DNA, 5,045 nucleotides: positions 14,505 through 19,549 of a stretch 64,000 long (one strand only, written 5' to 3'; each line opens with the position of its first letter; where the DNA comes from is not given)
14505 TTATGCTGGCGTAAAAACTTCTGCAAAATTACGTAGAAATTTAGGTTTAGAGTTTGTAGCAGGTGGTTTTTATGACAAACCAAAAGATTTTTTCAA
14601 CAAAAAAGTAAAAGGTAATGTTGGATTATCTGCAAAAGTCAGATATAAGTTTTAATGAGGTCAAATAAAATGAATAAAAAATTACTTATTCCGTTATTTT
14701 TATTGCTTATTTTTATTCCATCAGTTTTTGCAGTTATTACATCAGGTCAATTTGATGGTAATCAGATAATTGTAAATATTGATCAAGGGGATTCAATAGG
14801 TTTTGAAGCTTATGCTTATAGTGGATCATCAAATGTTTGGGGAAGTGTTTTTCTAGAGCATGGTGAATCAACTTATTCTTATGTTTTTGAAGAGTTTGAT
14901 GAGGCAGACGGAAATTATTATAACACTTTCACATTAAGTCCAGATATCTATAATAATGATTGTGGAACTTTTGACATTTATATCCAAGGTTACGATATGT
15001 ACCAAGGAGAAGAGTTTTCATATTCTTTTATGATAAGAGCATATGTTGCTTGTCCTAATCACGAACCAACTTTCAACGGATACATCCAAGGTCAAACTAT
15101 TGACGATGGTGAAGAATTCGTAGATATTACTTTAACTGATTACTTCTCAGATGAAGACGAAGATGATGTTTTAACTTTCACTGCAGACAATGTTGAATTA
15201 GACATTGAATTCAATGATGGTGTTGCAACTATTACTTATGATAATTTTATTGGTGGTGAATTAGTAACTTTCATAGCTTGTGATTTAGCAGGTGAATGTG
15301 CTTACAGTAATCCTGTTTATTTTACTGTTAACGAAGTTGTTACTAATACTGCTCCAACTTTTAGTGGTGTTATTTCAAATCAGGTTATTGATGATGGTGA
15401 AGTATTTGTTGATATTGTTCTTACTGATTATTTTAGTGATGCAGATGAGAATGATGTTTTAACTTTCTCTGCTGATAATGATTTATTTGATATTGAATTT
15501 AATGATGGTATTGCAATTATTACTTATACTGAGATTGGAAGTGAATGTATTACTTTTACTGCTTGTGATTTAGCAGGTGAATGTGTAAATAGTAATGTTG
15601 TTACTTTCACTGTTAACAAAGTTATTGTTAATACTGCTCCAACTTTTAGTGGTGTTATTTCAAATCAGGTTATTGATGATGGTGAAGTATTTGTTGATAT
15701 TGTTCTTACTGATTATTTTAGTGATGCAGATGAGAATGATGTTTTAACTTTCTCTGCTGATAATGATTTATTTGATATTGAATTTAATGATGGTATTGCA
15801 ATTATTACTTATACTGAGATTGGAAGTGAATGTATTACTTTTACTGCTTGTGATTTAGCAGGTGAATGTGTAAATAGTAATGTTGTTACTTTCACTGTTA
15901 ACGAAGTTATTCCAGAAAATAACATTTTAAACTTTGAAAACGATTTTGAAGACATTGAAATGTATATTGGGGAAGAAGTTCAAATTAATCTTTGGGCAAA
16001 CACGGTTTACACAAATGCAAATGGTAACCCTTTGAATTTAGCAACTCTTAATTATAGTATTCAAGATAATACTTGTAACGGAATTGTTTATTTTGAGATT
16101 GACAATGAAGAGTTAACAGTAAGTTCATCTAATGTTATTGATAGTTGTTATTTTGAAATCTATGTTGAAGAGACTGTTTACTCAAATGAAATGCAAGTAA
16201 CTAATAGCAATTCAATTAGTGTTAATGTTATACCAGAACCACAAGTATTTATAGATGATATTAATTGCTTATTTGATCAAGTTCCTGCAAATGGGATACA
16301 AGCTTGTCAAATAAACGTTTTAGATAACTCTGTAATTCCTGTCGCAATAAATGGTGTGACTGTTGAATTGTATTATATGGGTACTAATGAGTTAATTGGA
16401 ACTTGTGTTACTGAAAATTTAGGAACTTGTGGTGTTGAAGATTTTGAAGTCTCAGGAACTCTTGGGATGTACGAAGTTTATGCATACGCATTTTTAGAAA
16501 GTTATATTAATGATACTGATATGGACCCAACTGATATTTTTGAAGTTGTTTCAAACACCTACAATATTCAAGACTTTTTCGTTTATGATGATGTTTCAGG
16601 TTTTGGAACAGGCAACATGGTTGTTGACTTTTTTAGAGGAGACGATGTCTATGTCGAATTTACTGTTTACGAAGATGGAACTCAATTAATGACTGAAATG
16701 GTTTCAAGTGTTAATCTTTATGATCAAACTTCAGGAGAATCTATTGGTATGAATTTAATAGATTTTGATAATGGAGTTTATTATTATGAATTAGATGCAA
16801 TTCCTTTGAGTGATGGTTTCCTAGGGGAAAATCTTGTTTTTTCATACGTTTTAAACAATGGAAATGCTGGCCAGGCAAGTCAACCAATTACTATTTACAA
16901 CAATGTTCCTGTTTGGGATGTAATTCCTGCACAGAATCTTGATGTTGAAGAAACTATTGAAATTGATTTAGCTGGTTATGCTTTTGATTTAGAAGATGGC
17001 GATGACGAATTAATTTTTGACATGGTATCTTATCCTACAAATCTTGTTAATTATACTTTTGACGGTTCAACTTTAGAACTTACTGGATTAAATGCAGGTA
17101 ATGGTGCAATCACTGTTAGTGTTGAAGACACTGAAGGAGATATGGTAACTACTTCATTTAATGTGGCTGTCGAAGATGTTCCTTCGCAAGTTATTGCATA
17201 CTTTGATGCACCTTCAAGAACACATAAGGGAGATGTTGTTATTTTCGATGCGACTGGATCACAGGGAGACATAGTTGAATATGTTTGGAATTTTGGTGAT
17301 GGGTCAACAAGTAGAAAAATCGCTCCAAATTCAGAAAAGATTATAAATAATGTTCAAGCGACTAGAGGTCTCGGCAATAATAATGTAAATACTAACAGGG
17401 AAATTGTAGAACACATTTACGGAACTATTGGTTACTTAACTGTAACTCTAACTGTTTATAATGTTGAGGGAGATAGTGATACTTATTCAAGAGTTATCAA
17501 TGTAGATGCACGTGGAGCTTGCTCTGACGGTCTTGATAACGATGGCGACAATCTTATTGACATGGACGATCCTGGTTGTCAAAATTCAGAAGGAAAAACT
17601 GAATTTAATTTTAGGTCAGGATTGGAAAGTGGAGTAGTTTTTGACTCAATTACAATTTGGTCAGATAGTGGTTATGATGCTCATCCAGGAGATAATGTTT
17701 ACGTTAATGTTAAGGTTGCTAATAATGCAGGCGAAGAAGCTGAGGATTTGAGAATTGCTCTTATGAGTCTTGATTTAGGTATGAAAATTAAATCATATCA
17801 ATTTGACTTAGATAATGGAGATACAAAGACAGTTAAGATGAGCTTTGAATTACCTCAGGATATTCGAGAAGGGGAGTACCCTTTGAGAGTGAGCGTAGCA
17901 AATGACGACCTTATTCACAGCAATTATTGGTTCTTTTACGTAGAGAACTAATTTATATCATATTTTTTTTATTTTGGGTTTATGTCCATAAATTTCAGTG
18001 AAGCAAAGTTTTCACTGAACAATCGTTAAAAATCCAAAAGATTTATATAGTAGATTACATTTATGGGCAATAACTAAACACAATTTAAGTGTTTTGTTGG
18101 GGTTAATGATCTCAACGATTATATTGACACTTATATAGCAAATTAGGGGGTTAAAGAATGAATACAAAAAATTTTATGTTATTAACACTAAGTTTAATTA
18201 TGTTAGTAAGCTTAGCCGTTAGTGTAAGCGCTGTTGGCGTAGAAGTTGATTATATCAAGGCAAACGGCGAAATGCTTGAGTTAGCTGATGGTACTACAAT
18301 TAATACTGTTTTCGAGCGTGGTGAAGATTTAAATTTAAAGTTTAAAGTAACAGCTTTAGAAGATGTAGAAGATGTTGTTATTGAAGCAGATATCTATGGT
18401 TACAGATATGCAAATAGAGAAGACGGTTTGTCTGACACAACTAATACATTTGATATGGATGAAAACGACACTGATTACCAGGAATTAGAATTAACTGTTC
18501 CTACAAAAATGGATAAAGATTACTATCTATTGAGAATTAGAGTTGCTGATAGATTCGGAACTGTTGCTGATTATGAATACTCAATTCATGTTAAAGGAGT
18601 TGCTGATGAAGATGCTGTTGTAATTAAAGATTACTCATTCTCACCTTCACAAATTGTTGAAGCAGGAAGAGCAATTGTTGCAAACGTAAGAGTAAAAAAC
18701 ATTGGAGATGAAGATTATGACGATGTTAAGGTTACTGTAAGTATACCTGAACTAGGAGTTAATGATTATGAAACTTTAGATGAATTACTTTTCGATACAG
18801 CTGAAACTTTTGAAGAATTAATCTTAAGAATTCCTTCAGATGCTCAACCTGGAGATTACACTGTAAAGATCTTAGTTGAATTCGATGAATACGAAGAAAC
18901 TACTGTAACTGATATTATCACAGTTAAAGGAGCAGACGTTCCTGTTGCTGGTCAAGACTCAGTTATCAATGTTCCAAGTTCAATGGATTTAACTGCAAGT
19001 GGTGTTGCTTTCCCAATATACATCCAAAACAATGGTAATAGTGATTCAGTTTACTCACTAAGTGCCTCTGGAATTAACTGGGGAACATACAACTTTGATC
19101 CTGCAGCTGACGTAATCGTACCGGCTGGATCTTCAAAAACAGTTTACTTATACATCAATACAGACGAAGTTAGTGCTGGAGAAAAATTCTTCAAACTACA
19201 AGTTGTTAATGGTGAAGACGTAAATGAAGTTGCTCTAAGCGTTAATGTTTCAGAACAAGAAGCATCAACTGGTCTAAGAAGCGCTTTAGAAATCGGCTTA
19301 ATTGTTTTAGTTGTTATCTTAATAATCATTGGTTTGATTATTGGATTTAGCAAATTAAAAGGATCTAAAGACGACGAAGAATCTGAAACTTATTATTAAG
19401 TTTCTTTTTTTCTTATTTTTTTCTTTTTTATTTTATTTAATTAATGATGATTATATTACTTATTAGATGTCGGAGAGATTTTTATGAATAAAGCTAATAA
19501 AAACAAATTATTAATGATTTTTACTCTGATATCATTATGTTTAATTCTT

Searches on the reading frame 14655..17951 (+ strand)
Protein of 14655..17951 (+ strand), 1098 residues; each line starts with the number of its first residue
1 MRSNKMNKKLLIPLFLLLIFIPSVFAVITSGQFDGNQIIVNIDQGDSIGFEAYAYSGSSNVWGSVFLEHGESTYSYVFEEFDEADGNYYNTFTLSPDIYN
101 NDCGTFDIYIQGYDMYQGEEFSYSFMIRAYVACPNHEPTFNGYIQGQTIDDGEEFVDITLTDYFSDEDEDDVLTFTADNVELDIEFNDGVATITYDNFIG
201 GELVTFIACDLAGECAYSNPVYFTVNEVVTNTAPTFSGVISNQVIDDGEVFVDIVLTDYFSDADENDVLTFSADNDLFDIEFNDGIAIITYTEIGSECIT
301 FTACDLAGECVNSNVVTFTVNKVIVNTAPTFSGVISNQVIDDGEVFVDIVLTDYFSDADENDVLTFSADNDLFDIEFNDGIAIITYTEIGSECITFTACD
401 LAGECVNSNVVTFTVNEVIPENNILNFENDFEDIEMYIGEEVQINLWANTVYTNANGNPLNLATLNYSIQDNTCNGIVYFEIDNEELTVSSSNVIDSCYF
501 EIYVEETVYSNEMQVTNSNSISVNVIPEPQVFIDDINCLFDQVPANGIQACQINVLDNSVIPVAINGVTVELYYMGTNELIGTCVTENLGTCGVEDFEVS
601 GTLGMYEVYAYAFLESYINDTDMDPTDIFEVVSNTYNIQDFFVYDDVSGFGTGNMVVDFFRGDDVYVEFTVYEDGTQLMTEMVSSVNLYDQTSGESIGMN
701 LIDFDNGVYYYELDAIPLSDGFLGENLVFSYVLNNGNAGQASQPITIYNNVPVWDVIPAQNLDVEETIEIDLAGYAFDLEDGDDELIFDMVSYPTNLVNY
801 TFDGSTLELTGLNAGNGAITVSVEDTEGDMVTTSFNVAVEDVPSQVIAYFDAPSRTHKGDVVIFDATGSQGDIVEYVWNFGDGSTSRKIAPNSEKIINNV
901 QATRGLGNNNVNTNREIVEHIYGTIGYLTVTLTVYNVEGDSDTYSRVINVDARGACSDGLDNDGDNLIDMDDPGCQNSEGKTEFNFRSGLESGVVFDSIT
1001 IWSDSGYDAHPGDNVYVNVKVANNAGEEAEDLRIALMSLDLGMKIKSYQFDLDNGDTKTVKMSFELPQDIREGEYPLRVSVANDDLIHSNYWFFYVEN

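Call 5: search_protein_families(library=pfam, proteins=[window:14655-17951:+])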
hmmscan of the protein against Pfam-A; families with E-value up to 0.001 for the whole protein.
window:14655-17951:+ (1098 aa): 2 families
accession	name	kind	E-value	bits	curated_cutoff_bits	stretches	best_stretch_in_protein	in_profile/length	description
PF00801.26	PKD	-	8.3e-12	45.4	23.5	1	857-946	12-77/80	PKD domain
PF18911.6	PKD_4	-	3.8e-10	40.1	27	1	850-889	8-50/85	PKD domain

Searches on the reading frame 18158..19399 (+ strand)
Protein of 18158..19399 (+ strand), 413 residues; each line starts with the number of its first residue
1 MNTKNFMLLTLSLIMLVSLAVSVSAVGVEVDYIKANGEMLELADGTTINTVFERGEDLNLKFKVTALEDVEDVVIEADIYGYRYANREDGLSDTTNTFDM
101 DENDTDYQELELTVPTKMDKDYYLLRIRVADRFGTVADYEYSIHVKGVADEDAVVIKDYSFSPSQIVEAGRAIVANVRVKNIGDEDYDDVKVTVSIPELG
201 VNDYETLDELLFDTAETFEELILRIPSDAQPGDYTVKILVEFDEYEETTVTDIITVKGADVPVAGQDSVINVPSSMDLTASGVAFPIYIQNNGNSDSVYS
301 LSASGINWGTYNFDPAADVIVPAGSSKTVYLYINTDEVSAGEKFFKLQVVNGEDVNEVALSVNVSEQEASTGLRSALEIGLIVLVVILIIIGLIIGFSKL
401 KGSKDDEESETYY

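Call 5: search_protein_families(library=pfam, proteins=[window:18158-19399:+])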
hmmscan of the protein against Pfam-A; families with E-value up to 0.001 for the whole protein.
window:18158-19399:+ (413 aa): 2 families
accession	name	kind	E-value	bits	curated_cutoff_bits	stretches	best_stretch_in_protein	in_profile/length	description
PF15418.12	DUF4625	-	9.9e-07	29.5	27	0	49-145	28-130/131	Domain of unknown function (DUF4625)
PF10633.15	NPCBM_assoc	-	0.00088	19.9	24.4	0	167-240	1-75/78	NPCBM-associated, NEW3 domain of alpha-galactosidase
